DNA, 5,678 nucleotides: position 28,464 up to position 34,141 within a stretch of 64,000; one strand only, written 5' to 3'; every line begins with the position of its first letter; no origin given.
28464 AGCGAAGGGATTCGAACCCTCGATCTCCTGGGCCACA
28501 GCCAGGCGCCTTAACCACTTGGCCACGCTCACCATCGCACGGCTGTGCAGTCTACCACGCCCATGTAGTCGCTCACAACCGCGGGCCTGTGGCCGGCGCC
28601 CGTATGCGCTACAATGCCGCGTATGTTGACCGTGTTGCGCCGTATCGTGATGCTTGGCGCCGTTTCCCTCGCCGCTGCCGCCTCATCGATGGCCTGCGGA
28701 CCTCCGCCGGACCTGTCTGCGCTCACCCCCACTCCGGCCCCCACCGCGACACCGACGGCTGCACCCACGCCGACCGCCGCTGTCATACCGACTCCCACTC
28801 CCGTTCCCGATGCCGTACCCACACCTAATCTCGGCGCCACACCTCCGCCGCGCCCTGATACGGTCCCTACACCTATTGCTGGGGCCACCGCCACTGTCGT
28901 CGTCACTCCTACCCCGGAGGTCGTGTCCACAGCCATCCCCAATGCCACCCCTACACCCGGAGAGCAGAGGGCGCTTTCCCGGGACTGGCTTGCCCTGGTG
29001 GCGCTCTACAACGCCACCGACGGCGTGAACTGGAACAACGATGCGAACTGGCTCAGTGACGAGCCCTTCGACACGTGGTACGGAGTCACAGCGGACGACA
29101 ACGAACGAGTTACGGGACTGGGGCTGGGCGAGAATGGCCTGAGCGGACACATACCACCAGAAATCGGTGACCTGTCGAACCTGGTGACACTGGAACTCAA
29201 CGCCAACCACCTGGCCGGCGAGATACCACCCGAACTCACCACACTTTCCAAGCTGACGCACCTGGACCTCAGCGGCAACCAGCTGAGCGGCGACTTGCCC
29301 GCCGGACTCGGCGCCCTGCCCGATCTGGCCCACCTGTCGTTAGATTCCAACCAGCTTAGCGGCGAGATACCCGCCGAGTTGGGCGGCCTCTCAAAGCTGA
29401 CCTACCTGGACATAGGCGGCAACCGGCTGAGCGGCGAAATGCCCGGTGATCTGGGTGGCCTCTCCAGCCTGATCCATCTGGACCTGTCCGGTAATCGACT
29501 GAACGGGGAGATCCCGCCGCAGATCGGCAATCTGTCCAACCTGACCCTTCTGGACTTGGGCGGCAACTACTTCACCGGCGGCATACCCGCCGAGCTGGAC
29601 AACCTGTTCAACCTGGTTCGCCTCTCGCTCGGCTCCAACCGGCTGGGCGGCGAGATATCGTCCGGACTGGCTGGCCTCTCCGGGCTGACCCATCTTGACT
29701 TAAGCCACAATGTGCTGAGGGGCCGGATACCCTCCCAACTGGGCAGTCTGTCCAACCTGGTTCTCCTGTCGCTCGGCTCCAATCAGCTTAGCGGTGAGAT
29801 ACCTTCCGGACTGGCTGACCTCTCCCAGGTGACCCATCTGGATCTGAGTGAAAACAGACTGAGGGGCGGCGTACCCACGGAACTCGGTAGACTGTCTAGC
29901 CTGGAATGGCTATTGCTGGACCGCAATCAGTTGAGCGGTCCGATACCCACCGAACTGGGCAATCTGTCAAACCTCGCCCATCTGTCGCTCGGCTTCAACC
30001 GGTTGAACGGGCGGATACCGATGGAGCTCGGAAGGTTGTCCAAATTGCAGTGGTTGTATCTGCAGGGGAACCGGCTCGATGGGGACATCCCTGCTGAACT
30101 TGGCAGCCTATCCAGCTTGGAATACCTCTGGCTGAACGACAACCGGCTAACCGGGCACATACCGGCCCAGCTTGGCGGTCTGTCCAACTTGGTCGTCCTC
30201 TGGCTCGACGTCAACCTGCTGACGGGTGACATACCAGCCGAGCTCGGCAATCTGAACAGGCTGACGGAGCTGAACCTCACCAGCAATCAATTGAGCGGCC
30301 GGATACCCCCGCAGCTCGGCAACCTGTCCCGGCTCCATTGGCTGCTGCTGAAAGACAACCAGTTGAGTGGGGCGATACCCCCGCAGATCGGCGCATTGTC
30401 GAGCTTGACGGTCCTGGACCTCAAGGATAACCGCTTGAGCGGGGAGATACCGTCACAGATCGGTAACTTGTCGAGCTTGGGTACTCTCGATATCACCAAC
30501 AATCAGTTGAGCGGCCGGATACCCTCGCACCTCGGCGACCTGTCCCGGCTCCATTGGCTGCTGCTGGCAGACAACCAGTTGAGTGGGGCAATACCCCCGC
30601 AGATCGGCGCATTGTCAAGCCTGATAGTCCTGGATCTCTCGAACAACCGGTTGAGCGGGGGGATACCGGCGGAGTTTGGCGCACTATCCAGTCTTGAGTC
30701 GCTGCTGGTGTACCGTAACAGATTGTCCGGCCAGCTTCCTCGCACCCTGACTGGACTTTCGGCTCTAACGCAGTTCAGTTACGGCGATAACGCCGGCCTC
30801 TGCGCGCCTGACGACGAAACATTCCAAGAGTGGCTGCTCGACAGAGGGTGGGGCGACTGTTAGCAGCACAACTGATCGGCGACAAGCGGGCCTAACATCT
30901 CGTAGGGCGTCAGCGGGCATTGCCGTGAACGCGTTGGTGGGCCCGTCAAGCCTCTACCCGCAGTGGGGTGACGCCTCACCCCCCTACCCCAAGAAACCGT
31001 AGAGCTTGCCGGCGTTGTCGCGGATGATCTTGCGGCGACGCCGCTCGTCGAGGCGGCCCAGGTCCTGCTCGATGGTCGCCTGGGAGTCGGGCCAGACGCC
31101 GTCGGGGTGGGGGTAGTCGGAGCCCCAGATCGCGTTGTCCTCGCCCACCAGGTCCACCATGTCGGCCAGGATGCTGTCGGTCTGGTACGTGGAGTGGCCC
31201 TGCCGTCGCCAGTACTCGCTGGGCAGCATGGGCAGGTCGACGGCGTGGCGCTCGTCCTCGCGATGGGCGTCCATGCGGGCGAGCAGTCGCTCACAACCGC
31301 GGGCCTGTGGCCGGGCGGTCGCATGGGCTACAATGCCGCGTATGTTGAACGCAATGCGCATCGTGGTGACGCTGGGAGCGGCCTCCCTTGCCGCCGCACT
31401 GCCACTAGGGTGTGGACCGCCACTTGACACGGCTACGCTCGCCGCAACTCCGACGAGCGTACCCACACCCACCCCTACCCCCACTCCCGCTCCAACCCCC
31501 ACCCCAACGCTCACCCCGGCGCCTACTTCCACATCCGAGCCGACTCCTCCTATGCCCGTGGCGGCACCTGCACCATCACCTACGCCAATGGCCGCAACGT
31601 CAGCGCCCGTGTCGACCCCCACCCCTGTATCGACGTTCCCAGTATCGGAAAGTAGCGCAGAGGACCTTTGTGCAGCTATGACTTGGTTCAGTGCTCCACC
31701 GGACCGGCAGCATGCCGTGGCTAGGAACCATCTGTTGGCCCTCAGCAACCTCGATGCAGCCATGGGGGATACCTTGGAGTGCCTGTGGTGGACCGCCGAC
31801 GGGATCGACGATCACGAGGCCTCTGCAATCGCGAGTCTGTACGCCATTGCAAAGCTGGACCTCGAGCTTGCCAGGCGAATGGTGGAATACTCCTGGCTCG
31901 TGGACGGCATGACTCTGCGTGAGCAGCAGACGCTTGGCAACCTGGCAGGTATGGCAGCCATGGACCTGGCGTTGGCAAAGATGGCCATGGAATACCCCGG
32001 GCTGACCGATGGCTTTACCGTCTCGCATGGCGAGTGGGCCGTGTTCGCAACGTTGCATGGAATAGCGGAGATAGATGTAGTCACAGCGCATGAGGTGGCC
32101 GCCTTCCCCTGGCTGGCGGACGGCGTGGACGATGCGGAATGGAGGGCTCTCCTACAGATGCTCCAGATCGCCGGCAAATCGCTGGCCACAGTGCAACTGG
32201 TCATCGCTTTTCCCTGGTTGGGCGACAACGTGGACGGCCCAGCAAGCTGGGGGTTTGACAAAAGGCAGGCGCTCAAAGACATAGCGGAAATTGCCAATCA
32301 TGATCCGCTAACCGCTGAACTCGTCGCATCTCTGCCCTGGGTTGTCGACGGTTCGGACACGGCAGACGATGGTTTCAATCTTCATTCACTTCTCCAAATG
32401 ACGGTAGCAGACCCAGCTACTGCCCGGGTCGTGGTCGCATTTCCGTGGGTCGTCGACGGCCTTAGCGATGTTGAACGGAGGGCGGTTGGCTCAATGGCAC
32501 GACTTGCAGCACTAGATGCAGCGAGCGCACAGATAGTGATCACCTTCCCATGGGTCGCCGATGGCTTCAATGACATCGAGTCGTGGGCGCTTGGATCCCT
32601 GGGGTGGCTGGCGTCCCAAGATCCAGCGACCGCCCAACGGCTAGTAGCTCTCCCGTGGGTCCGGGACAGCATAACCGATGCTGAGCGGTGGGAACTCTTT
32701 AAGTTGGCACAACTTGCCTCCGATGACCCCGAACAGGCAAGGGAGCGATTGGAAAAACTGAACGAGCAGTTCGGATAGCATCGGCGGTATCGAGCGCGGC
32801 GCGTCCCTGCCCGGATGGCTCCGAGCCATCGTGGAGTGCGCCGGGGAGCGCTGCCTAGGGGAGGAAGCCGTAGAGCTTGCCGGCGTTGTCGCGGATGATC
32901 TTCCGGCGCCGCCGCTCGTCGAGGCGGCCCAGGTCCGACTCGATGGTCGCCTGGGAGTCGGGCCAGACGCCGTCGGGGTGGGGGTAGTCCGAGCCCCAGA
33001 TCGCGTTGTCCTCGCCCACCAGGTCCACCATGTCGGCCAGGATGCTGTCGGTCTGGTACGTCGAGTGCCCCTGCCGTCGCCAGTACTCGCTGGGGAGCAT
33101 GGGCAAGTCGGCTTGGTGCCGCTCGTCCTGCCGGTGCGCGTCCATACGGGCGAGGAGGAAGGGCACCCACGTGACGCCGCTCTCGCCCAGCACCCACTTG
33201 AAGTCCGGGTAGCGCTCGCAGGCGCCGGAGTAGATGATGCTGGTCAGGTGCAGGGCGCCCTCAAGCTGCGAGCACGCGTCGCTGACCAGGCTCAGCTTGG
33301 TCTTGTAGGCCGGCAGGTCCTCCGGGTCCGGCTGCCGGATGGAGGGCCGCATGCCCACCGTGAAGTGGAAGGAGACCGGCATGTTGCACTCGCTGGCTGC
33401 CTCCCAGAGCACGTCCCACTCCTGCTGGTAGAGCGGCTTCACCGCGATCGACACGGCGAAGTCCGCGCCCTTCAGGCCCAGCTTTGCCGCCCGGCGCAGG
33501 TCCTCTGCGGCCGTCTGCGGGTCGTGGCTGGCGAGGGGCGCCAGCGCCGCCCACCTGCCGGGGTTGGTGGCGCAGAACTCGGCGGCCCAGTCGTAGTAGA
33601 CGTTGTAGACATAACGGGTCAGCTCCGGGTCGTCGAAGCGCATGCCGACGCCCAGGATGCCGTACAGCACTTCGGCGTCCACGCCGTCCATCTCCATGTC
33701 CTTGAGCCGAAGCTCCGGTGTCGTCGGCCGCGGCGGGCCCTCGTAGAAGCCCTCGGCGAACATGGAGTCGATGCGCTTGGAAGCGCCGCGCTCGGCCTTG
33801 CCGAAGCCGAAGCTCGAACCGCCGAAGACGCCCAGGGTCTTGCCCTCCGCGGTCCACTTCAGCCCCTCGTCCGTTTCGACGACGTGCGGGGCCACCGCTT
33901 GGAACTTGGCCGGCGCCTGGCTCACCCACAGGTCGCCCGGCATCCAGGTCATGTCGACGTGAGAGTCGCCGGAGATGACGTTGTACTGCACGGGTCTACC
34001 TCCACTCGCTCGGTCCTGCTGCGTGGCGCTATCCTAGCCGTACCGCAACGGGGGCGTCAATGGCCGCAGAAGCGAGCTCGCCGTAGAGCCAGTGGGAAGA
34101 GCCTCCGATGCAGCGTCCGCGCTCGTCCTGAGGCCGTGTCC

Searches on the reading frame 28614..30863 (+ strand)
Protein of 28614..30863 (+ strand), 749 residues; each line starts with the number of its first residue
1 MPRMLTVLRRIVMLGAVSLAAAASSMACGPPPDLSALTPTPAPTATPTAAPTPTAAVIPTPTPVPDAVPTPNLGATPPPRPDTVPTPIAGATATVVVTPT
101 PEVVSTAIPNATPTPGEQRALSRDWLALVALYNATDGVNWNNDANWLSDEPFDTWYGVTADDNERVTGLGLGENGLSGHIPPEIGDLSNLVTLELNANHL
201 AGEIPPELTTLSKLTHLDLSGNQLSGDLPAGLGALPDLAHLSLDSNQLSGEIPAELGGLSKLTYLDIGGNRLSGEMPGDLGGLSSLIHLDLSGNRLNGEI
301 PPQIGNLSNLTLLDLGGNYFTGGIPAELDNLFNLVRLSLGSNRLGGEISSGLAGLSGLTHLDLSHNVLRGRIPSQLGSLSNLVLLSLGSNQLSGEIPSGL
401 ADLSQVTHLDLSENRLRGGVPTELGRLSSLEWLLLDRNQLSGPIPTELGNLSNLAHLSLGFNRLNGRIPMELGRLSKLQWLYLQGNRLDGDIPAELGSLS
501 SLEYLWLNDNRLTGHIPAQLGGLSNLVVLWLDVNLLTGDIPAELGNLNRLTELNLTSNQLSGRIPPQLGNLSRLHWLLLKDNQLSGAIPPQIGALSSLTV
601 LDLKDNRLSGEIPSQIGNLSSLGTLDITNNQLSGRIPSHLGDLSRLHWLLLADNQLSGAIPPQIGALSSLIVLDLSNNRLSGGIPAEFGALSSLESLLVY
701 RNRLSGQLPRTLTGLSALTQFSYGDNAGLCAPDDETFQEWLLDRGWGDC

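Call 73: search_protein_families(library=pfam, proteins=[window:28614-30863:+], max_evalue=0.00001)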
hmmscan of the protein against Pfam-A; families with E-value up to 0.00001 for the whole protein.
window:28614-30863:+ (749 aa): 8 families
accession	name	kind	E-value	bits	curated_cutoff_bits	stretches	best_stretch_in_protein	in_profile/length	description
PF00560.39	LRR_1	-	1.2e-74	230.4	20.6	0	285-307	1-23/23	Leucine Rich Repeat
PF13855.12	LRR_8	-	8.4e-56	186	27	6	188-248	1-61/61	Leucine rich repeat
PF23598.1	LRR_14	-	1e-51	176.2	40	6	471-577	42-144/353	Leucine-rich repeat region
PF12799.13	LRR_4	-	5.9e-50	166.6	27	1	477-512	2-36/44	Leucine Rich repeats (2 copies)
PF25013.1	LRR_Zer-1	-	1.8e-10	41.5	27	0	617-681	5-67/137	Zer-1-like, Leucine-rich repeats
PF24141.1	LRR_ComC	-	1.3e-08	35.3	27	0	583-661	203-273/288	EGF-like domain-containing protein ComC LRR domain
PF23211.1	LRR_LRWD1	-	2.8e-08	34.1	28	0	189-249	22-77/190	Leucine-rich repeat and WD repeat-containing protein 1, LRR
PF13516.12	LRR_6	-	4.1e-06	26.9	23.4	0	212-226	3-17/24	Leucine Rich repeat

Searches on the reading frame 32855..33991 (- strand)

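Call 73: search_protein_families(library=pfam, proteins=[window:32855-33991:-], max_evalue=0.00001)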
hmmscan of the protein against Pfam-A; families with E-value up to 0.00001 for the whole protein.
window:32855-33991:- (378 aa): 1 family
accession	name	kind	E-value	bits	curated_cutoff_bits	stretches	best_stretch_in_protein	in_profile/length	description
PF04909.20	Amidohydro_2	-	5e-29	102.4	26.4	1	83-376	12-289/289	Amidohydrolase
